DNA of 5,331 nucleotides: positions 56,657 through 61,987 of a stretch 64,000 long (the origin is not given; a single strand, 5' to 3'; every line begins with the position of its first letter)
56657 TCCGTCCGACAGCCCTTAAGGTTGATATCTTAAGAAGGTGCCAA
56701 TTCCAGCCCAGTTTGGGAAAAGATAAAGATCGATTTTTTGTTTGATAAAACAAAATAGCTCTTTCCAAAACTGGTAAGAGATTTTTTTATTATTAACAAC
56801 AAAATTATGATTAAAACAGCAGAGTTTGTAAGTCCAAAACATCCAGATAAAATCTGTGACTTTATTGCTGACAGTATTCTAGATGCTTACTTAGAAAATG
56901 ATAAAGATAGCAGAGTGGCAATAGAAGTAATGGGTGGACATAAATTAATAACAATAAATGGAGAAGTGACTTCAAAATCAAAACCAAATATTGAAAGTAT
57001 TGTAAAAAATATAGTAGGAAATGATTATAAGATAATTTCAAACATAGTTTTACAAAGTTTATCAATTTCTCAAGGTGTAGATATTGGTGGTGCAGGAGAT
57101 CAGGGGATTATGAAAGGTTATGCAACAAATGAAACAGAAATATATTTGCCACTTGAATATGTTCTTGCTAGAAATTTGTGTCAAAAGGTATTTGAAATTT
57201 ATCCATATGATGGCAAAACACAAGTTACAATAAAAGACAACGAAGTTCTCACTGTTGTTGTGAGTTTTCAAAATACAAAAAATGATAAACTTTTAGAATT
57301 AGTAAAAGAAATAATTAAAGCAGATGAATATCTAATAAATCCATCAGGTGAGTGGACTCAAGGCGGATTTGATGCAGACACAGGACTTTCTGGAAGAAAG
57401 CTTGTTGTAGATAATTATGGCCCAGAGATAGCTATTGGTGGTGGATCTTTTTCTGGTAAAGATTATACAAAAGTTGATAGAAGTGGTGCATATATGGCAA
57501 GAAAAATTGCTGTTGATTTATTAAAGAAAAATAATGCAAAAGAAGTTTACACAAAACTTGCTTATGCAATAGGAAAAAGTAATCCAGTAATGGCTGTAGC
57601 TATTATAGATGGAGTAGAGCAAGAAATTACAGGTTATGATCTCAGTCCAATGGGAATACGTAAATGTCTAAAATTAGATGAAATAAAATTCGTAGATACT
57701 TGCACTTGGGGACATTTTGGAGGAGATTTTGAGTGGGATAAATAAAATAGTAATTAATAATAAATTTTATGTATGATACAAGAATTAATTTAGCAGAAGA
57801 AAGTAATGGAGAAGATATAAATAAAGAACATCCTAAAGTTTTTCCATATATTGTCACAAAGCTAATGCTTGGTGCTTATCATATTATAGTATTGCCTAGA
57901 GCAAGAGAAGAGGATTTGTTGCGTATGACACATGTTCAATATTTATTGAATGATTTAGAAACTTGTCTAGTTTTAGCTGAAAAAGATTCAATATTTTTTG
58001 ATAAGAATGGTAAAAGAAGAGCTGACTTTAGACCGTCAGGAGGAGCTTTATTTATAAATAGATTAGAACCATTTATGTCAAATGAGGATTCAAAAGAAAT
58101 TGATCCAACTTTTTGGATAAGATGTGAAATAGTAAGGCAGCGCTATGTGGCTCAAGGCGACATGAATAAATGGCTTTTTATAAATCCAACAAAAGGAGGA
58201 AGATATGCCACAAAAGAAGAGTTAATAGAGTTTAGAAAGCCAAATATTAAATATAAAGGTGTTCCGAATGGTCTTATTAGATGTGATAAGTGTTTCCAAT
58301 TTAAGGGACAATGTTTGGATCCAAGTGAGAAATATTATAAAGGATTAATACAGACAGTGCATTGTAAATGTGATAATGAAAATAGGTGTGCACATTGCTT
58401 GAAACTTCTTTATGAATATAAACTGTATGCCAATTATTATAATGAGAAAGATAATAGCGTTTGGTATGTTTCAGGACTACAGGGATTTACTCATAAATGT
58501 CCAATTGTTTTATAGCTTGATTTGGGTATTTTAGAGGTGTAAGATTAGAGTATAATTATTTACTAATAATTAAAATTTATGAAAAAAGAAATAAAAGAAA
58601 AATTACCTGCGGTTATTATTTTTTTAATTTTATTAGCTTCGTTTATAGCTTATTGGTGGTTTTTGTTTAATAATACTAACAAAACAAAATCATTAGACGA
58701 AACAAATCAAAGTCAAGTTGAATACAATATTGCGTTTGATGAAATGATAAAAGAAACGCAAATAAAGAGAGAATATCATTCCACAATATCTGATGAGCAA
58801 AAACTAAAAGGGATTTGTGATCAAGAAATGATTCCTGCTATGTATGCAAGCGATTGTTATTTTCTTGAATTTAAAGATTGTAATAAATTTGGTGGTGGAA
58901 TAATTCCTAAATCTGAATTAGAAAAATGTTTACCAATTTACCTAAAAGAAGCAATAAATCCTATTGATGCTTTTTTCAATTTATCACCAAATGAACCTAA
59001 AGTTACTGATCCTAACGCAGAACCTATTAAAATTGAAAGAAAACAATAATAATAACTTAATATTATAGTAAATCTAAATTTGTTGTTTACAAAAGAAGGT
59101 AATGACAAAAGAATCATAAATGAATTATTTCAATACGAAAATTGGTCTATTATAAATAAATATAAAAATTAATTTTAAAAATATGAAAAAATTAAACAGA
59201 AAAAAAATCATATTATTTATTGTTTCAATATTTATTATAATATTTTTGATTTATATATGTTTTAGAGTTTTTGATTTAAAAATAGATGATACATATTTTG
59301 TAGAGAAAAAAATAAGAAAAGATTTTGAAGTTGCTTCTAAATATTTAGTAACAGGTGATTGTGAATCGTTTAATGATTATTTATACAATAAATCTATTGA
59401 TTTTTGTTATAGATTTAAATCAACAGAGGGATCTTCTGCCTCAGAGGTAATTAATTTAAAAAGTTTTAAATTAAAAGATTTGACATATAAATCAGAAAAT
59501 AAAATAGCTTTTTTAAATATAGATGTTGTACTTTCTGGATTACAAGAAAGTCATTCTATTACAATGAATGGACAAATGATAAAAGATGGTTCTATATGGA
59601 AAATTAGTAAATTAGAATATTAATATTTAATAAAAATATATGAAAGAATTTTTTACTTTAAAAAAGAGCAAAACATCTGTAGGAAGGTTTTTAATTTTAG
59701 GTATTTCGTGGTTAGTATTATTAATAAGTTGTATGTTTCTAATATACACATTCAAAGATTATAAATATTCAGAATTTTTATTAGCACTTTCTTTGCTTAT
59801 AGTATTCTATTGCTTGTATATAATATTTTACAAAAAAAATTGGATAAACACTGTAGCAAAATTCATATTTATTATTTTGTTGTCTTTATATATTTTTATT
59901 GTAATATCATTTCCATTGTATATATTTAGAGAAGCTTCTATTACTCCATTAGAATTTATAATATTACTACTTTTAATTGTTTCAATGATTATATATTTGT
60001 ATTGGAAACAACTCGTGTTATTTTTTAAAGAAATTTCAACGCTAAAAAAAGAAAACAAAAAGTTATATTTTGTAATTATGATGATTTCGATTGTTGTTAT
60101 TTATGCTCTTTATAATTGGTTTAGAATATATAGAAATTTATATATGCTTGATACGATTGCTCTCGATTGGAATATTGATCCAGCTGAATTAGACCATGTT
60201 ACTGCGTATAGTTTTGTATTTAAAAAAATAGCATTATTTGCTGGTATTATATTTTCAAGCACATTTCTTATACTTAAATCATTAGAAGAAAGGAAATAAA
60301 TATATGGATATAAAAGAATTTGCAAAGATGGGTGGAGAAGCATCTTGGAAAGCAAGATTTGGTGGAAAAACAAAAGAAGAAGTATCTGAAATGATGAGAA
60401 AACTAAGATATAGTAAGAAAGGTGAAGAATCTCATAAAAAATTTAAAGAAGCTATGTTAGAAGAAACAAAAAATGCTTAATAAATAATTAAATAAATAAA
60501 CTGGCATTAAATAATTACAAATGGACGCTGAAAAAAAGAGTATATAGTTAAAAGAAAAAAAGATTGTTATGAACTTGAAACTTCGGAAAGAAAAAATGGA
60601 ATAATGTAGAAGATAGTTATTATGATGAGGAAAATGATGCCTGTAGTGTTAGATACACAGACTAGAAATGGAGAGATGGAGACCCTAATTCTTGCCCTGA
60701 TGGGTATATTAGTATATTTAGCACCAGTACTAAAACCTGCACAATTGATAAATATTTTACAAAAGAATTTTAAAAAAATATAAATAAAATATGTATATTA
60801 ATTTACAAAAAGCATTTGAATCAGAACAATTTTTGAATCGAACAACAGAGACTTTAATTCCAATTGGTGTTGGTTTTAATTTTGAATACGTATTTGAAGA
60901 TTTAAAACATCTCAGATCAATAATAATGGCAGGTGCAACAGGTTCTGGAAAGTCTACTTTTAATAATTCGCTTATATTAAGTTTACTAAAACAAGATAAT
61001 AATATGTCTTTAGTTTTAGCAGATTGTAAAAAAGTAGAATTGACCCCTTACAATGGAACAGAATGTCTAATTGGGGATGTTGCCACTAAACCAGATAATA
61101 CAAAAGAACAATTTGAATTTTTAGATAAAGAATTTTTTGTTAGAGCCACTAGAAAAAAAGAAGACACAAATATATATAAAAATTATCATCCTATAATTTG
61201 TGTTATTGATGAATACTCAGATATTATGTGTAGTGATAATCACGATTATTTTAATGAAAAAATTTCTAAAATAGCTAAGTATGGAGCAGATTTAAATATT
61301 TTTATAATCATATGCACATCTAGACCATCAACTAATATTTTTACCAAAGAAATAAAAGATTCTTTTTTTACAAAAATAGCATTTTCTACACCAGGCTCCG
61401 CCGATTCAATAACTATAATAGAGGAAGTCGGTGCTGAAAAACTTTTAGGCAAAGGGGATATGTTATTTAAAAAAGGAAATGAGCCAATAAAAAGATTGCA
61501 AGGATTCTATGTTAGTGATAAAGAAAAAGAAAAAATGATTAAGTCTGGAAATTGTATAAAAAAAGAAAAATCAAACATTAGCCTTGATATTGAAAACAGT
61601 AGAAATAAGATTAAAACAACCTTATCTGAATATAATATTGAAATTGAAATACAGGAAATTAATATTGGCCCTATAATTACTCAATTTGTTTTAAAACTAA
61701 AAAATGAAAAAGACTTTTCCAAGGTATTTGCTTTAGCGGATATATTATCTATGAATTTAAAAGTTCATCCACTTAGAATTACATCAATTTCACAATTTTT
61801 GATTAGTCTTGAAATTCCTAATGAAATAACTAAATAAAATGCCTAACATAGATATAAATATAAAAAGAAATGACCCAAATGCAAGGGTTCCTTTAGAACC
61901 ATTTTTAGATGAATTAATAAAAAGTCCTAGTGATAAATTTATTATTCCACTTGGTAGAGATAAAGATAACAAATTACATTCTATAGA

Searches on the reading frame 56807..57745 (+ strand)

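Call 79: search_protein_families(library=pfam, proteins=[window:56807-57745:+], max_evalue=0.001)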
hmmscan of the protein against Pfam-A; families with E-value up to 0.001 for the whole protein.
window:56807-57745:+ (312 aa): 3 families
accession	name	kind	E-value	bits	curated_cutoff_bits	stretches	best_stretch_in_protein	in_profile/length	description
PF02773.21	S-AdoMet_synt_C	-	8.1e-32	110.5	25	1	186-312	2-138/138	S-adenosylmethionine synthetase, C-terminal domain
PF00438.25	S-AdoMet_synt_N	-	1.5e-20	74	33.1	1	2-71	3-72/99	S-adenosylmethionine synthetase, N-terminal domain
PF02772.21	S-AdoMet_synt_M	-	1.5e-15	57.8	29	1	95-170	3-92/120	S-adenosylmethionine synthetase, central domain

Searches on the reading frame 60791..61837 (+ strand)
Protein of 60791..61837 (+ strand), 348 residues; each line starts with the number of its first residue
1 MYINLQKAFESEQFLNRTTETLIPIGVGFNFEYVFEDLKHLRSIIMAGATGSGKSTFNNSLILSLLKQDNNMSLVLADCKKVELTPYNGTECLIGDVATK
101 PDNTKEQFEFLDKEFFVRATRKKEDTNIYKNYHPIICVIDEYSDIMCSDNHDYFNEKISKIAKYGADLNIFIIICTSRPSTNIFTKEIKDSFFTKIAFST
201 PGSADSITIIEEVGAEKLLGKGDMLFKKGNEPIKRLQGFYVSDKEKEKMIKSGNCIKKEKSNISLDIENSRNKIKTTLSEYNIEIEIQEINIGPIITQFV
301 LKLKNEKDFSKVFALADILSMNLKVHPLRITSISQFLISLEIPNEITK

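Call 79: search_protein_families(library=pfam, proteins=[window:60791-61837:+], max_evalue=0.001)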
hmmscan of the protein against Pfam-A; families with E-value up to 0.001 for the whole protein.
window:60791-61837:+ (348 aa): 2 families
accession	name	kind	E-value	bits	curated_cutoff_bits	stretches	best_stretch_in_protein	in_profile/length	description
PF01580.24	FtsK_SpoIIIE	-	5.1e-17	62.5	24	1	5-113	2-114/221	FtsK/SpoIIIE family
PF17854.6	FtsK_alpha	-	2.6e-13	50.5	22.9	1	261-344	16-101/101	FtsK alpha domain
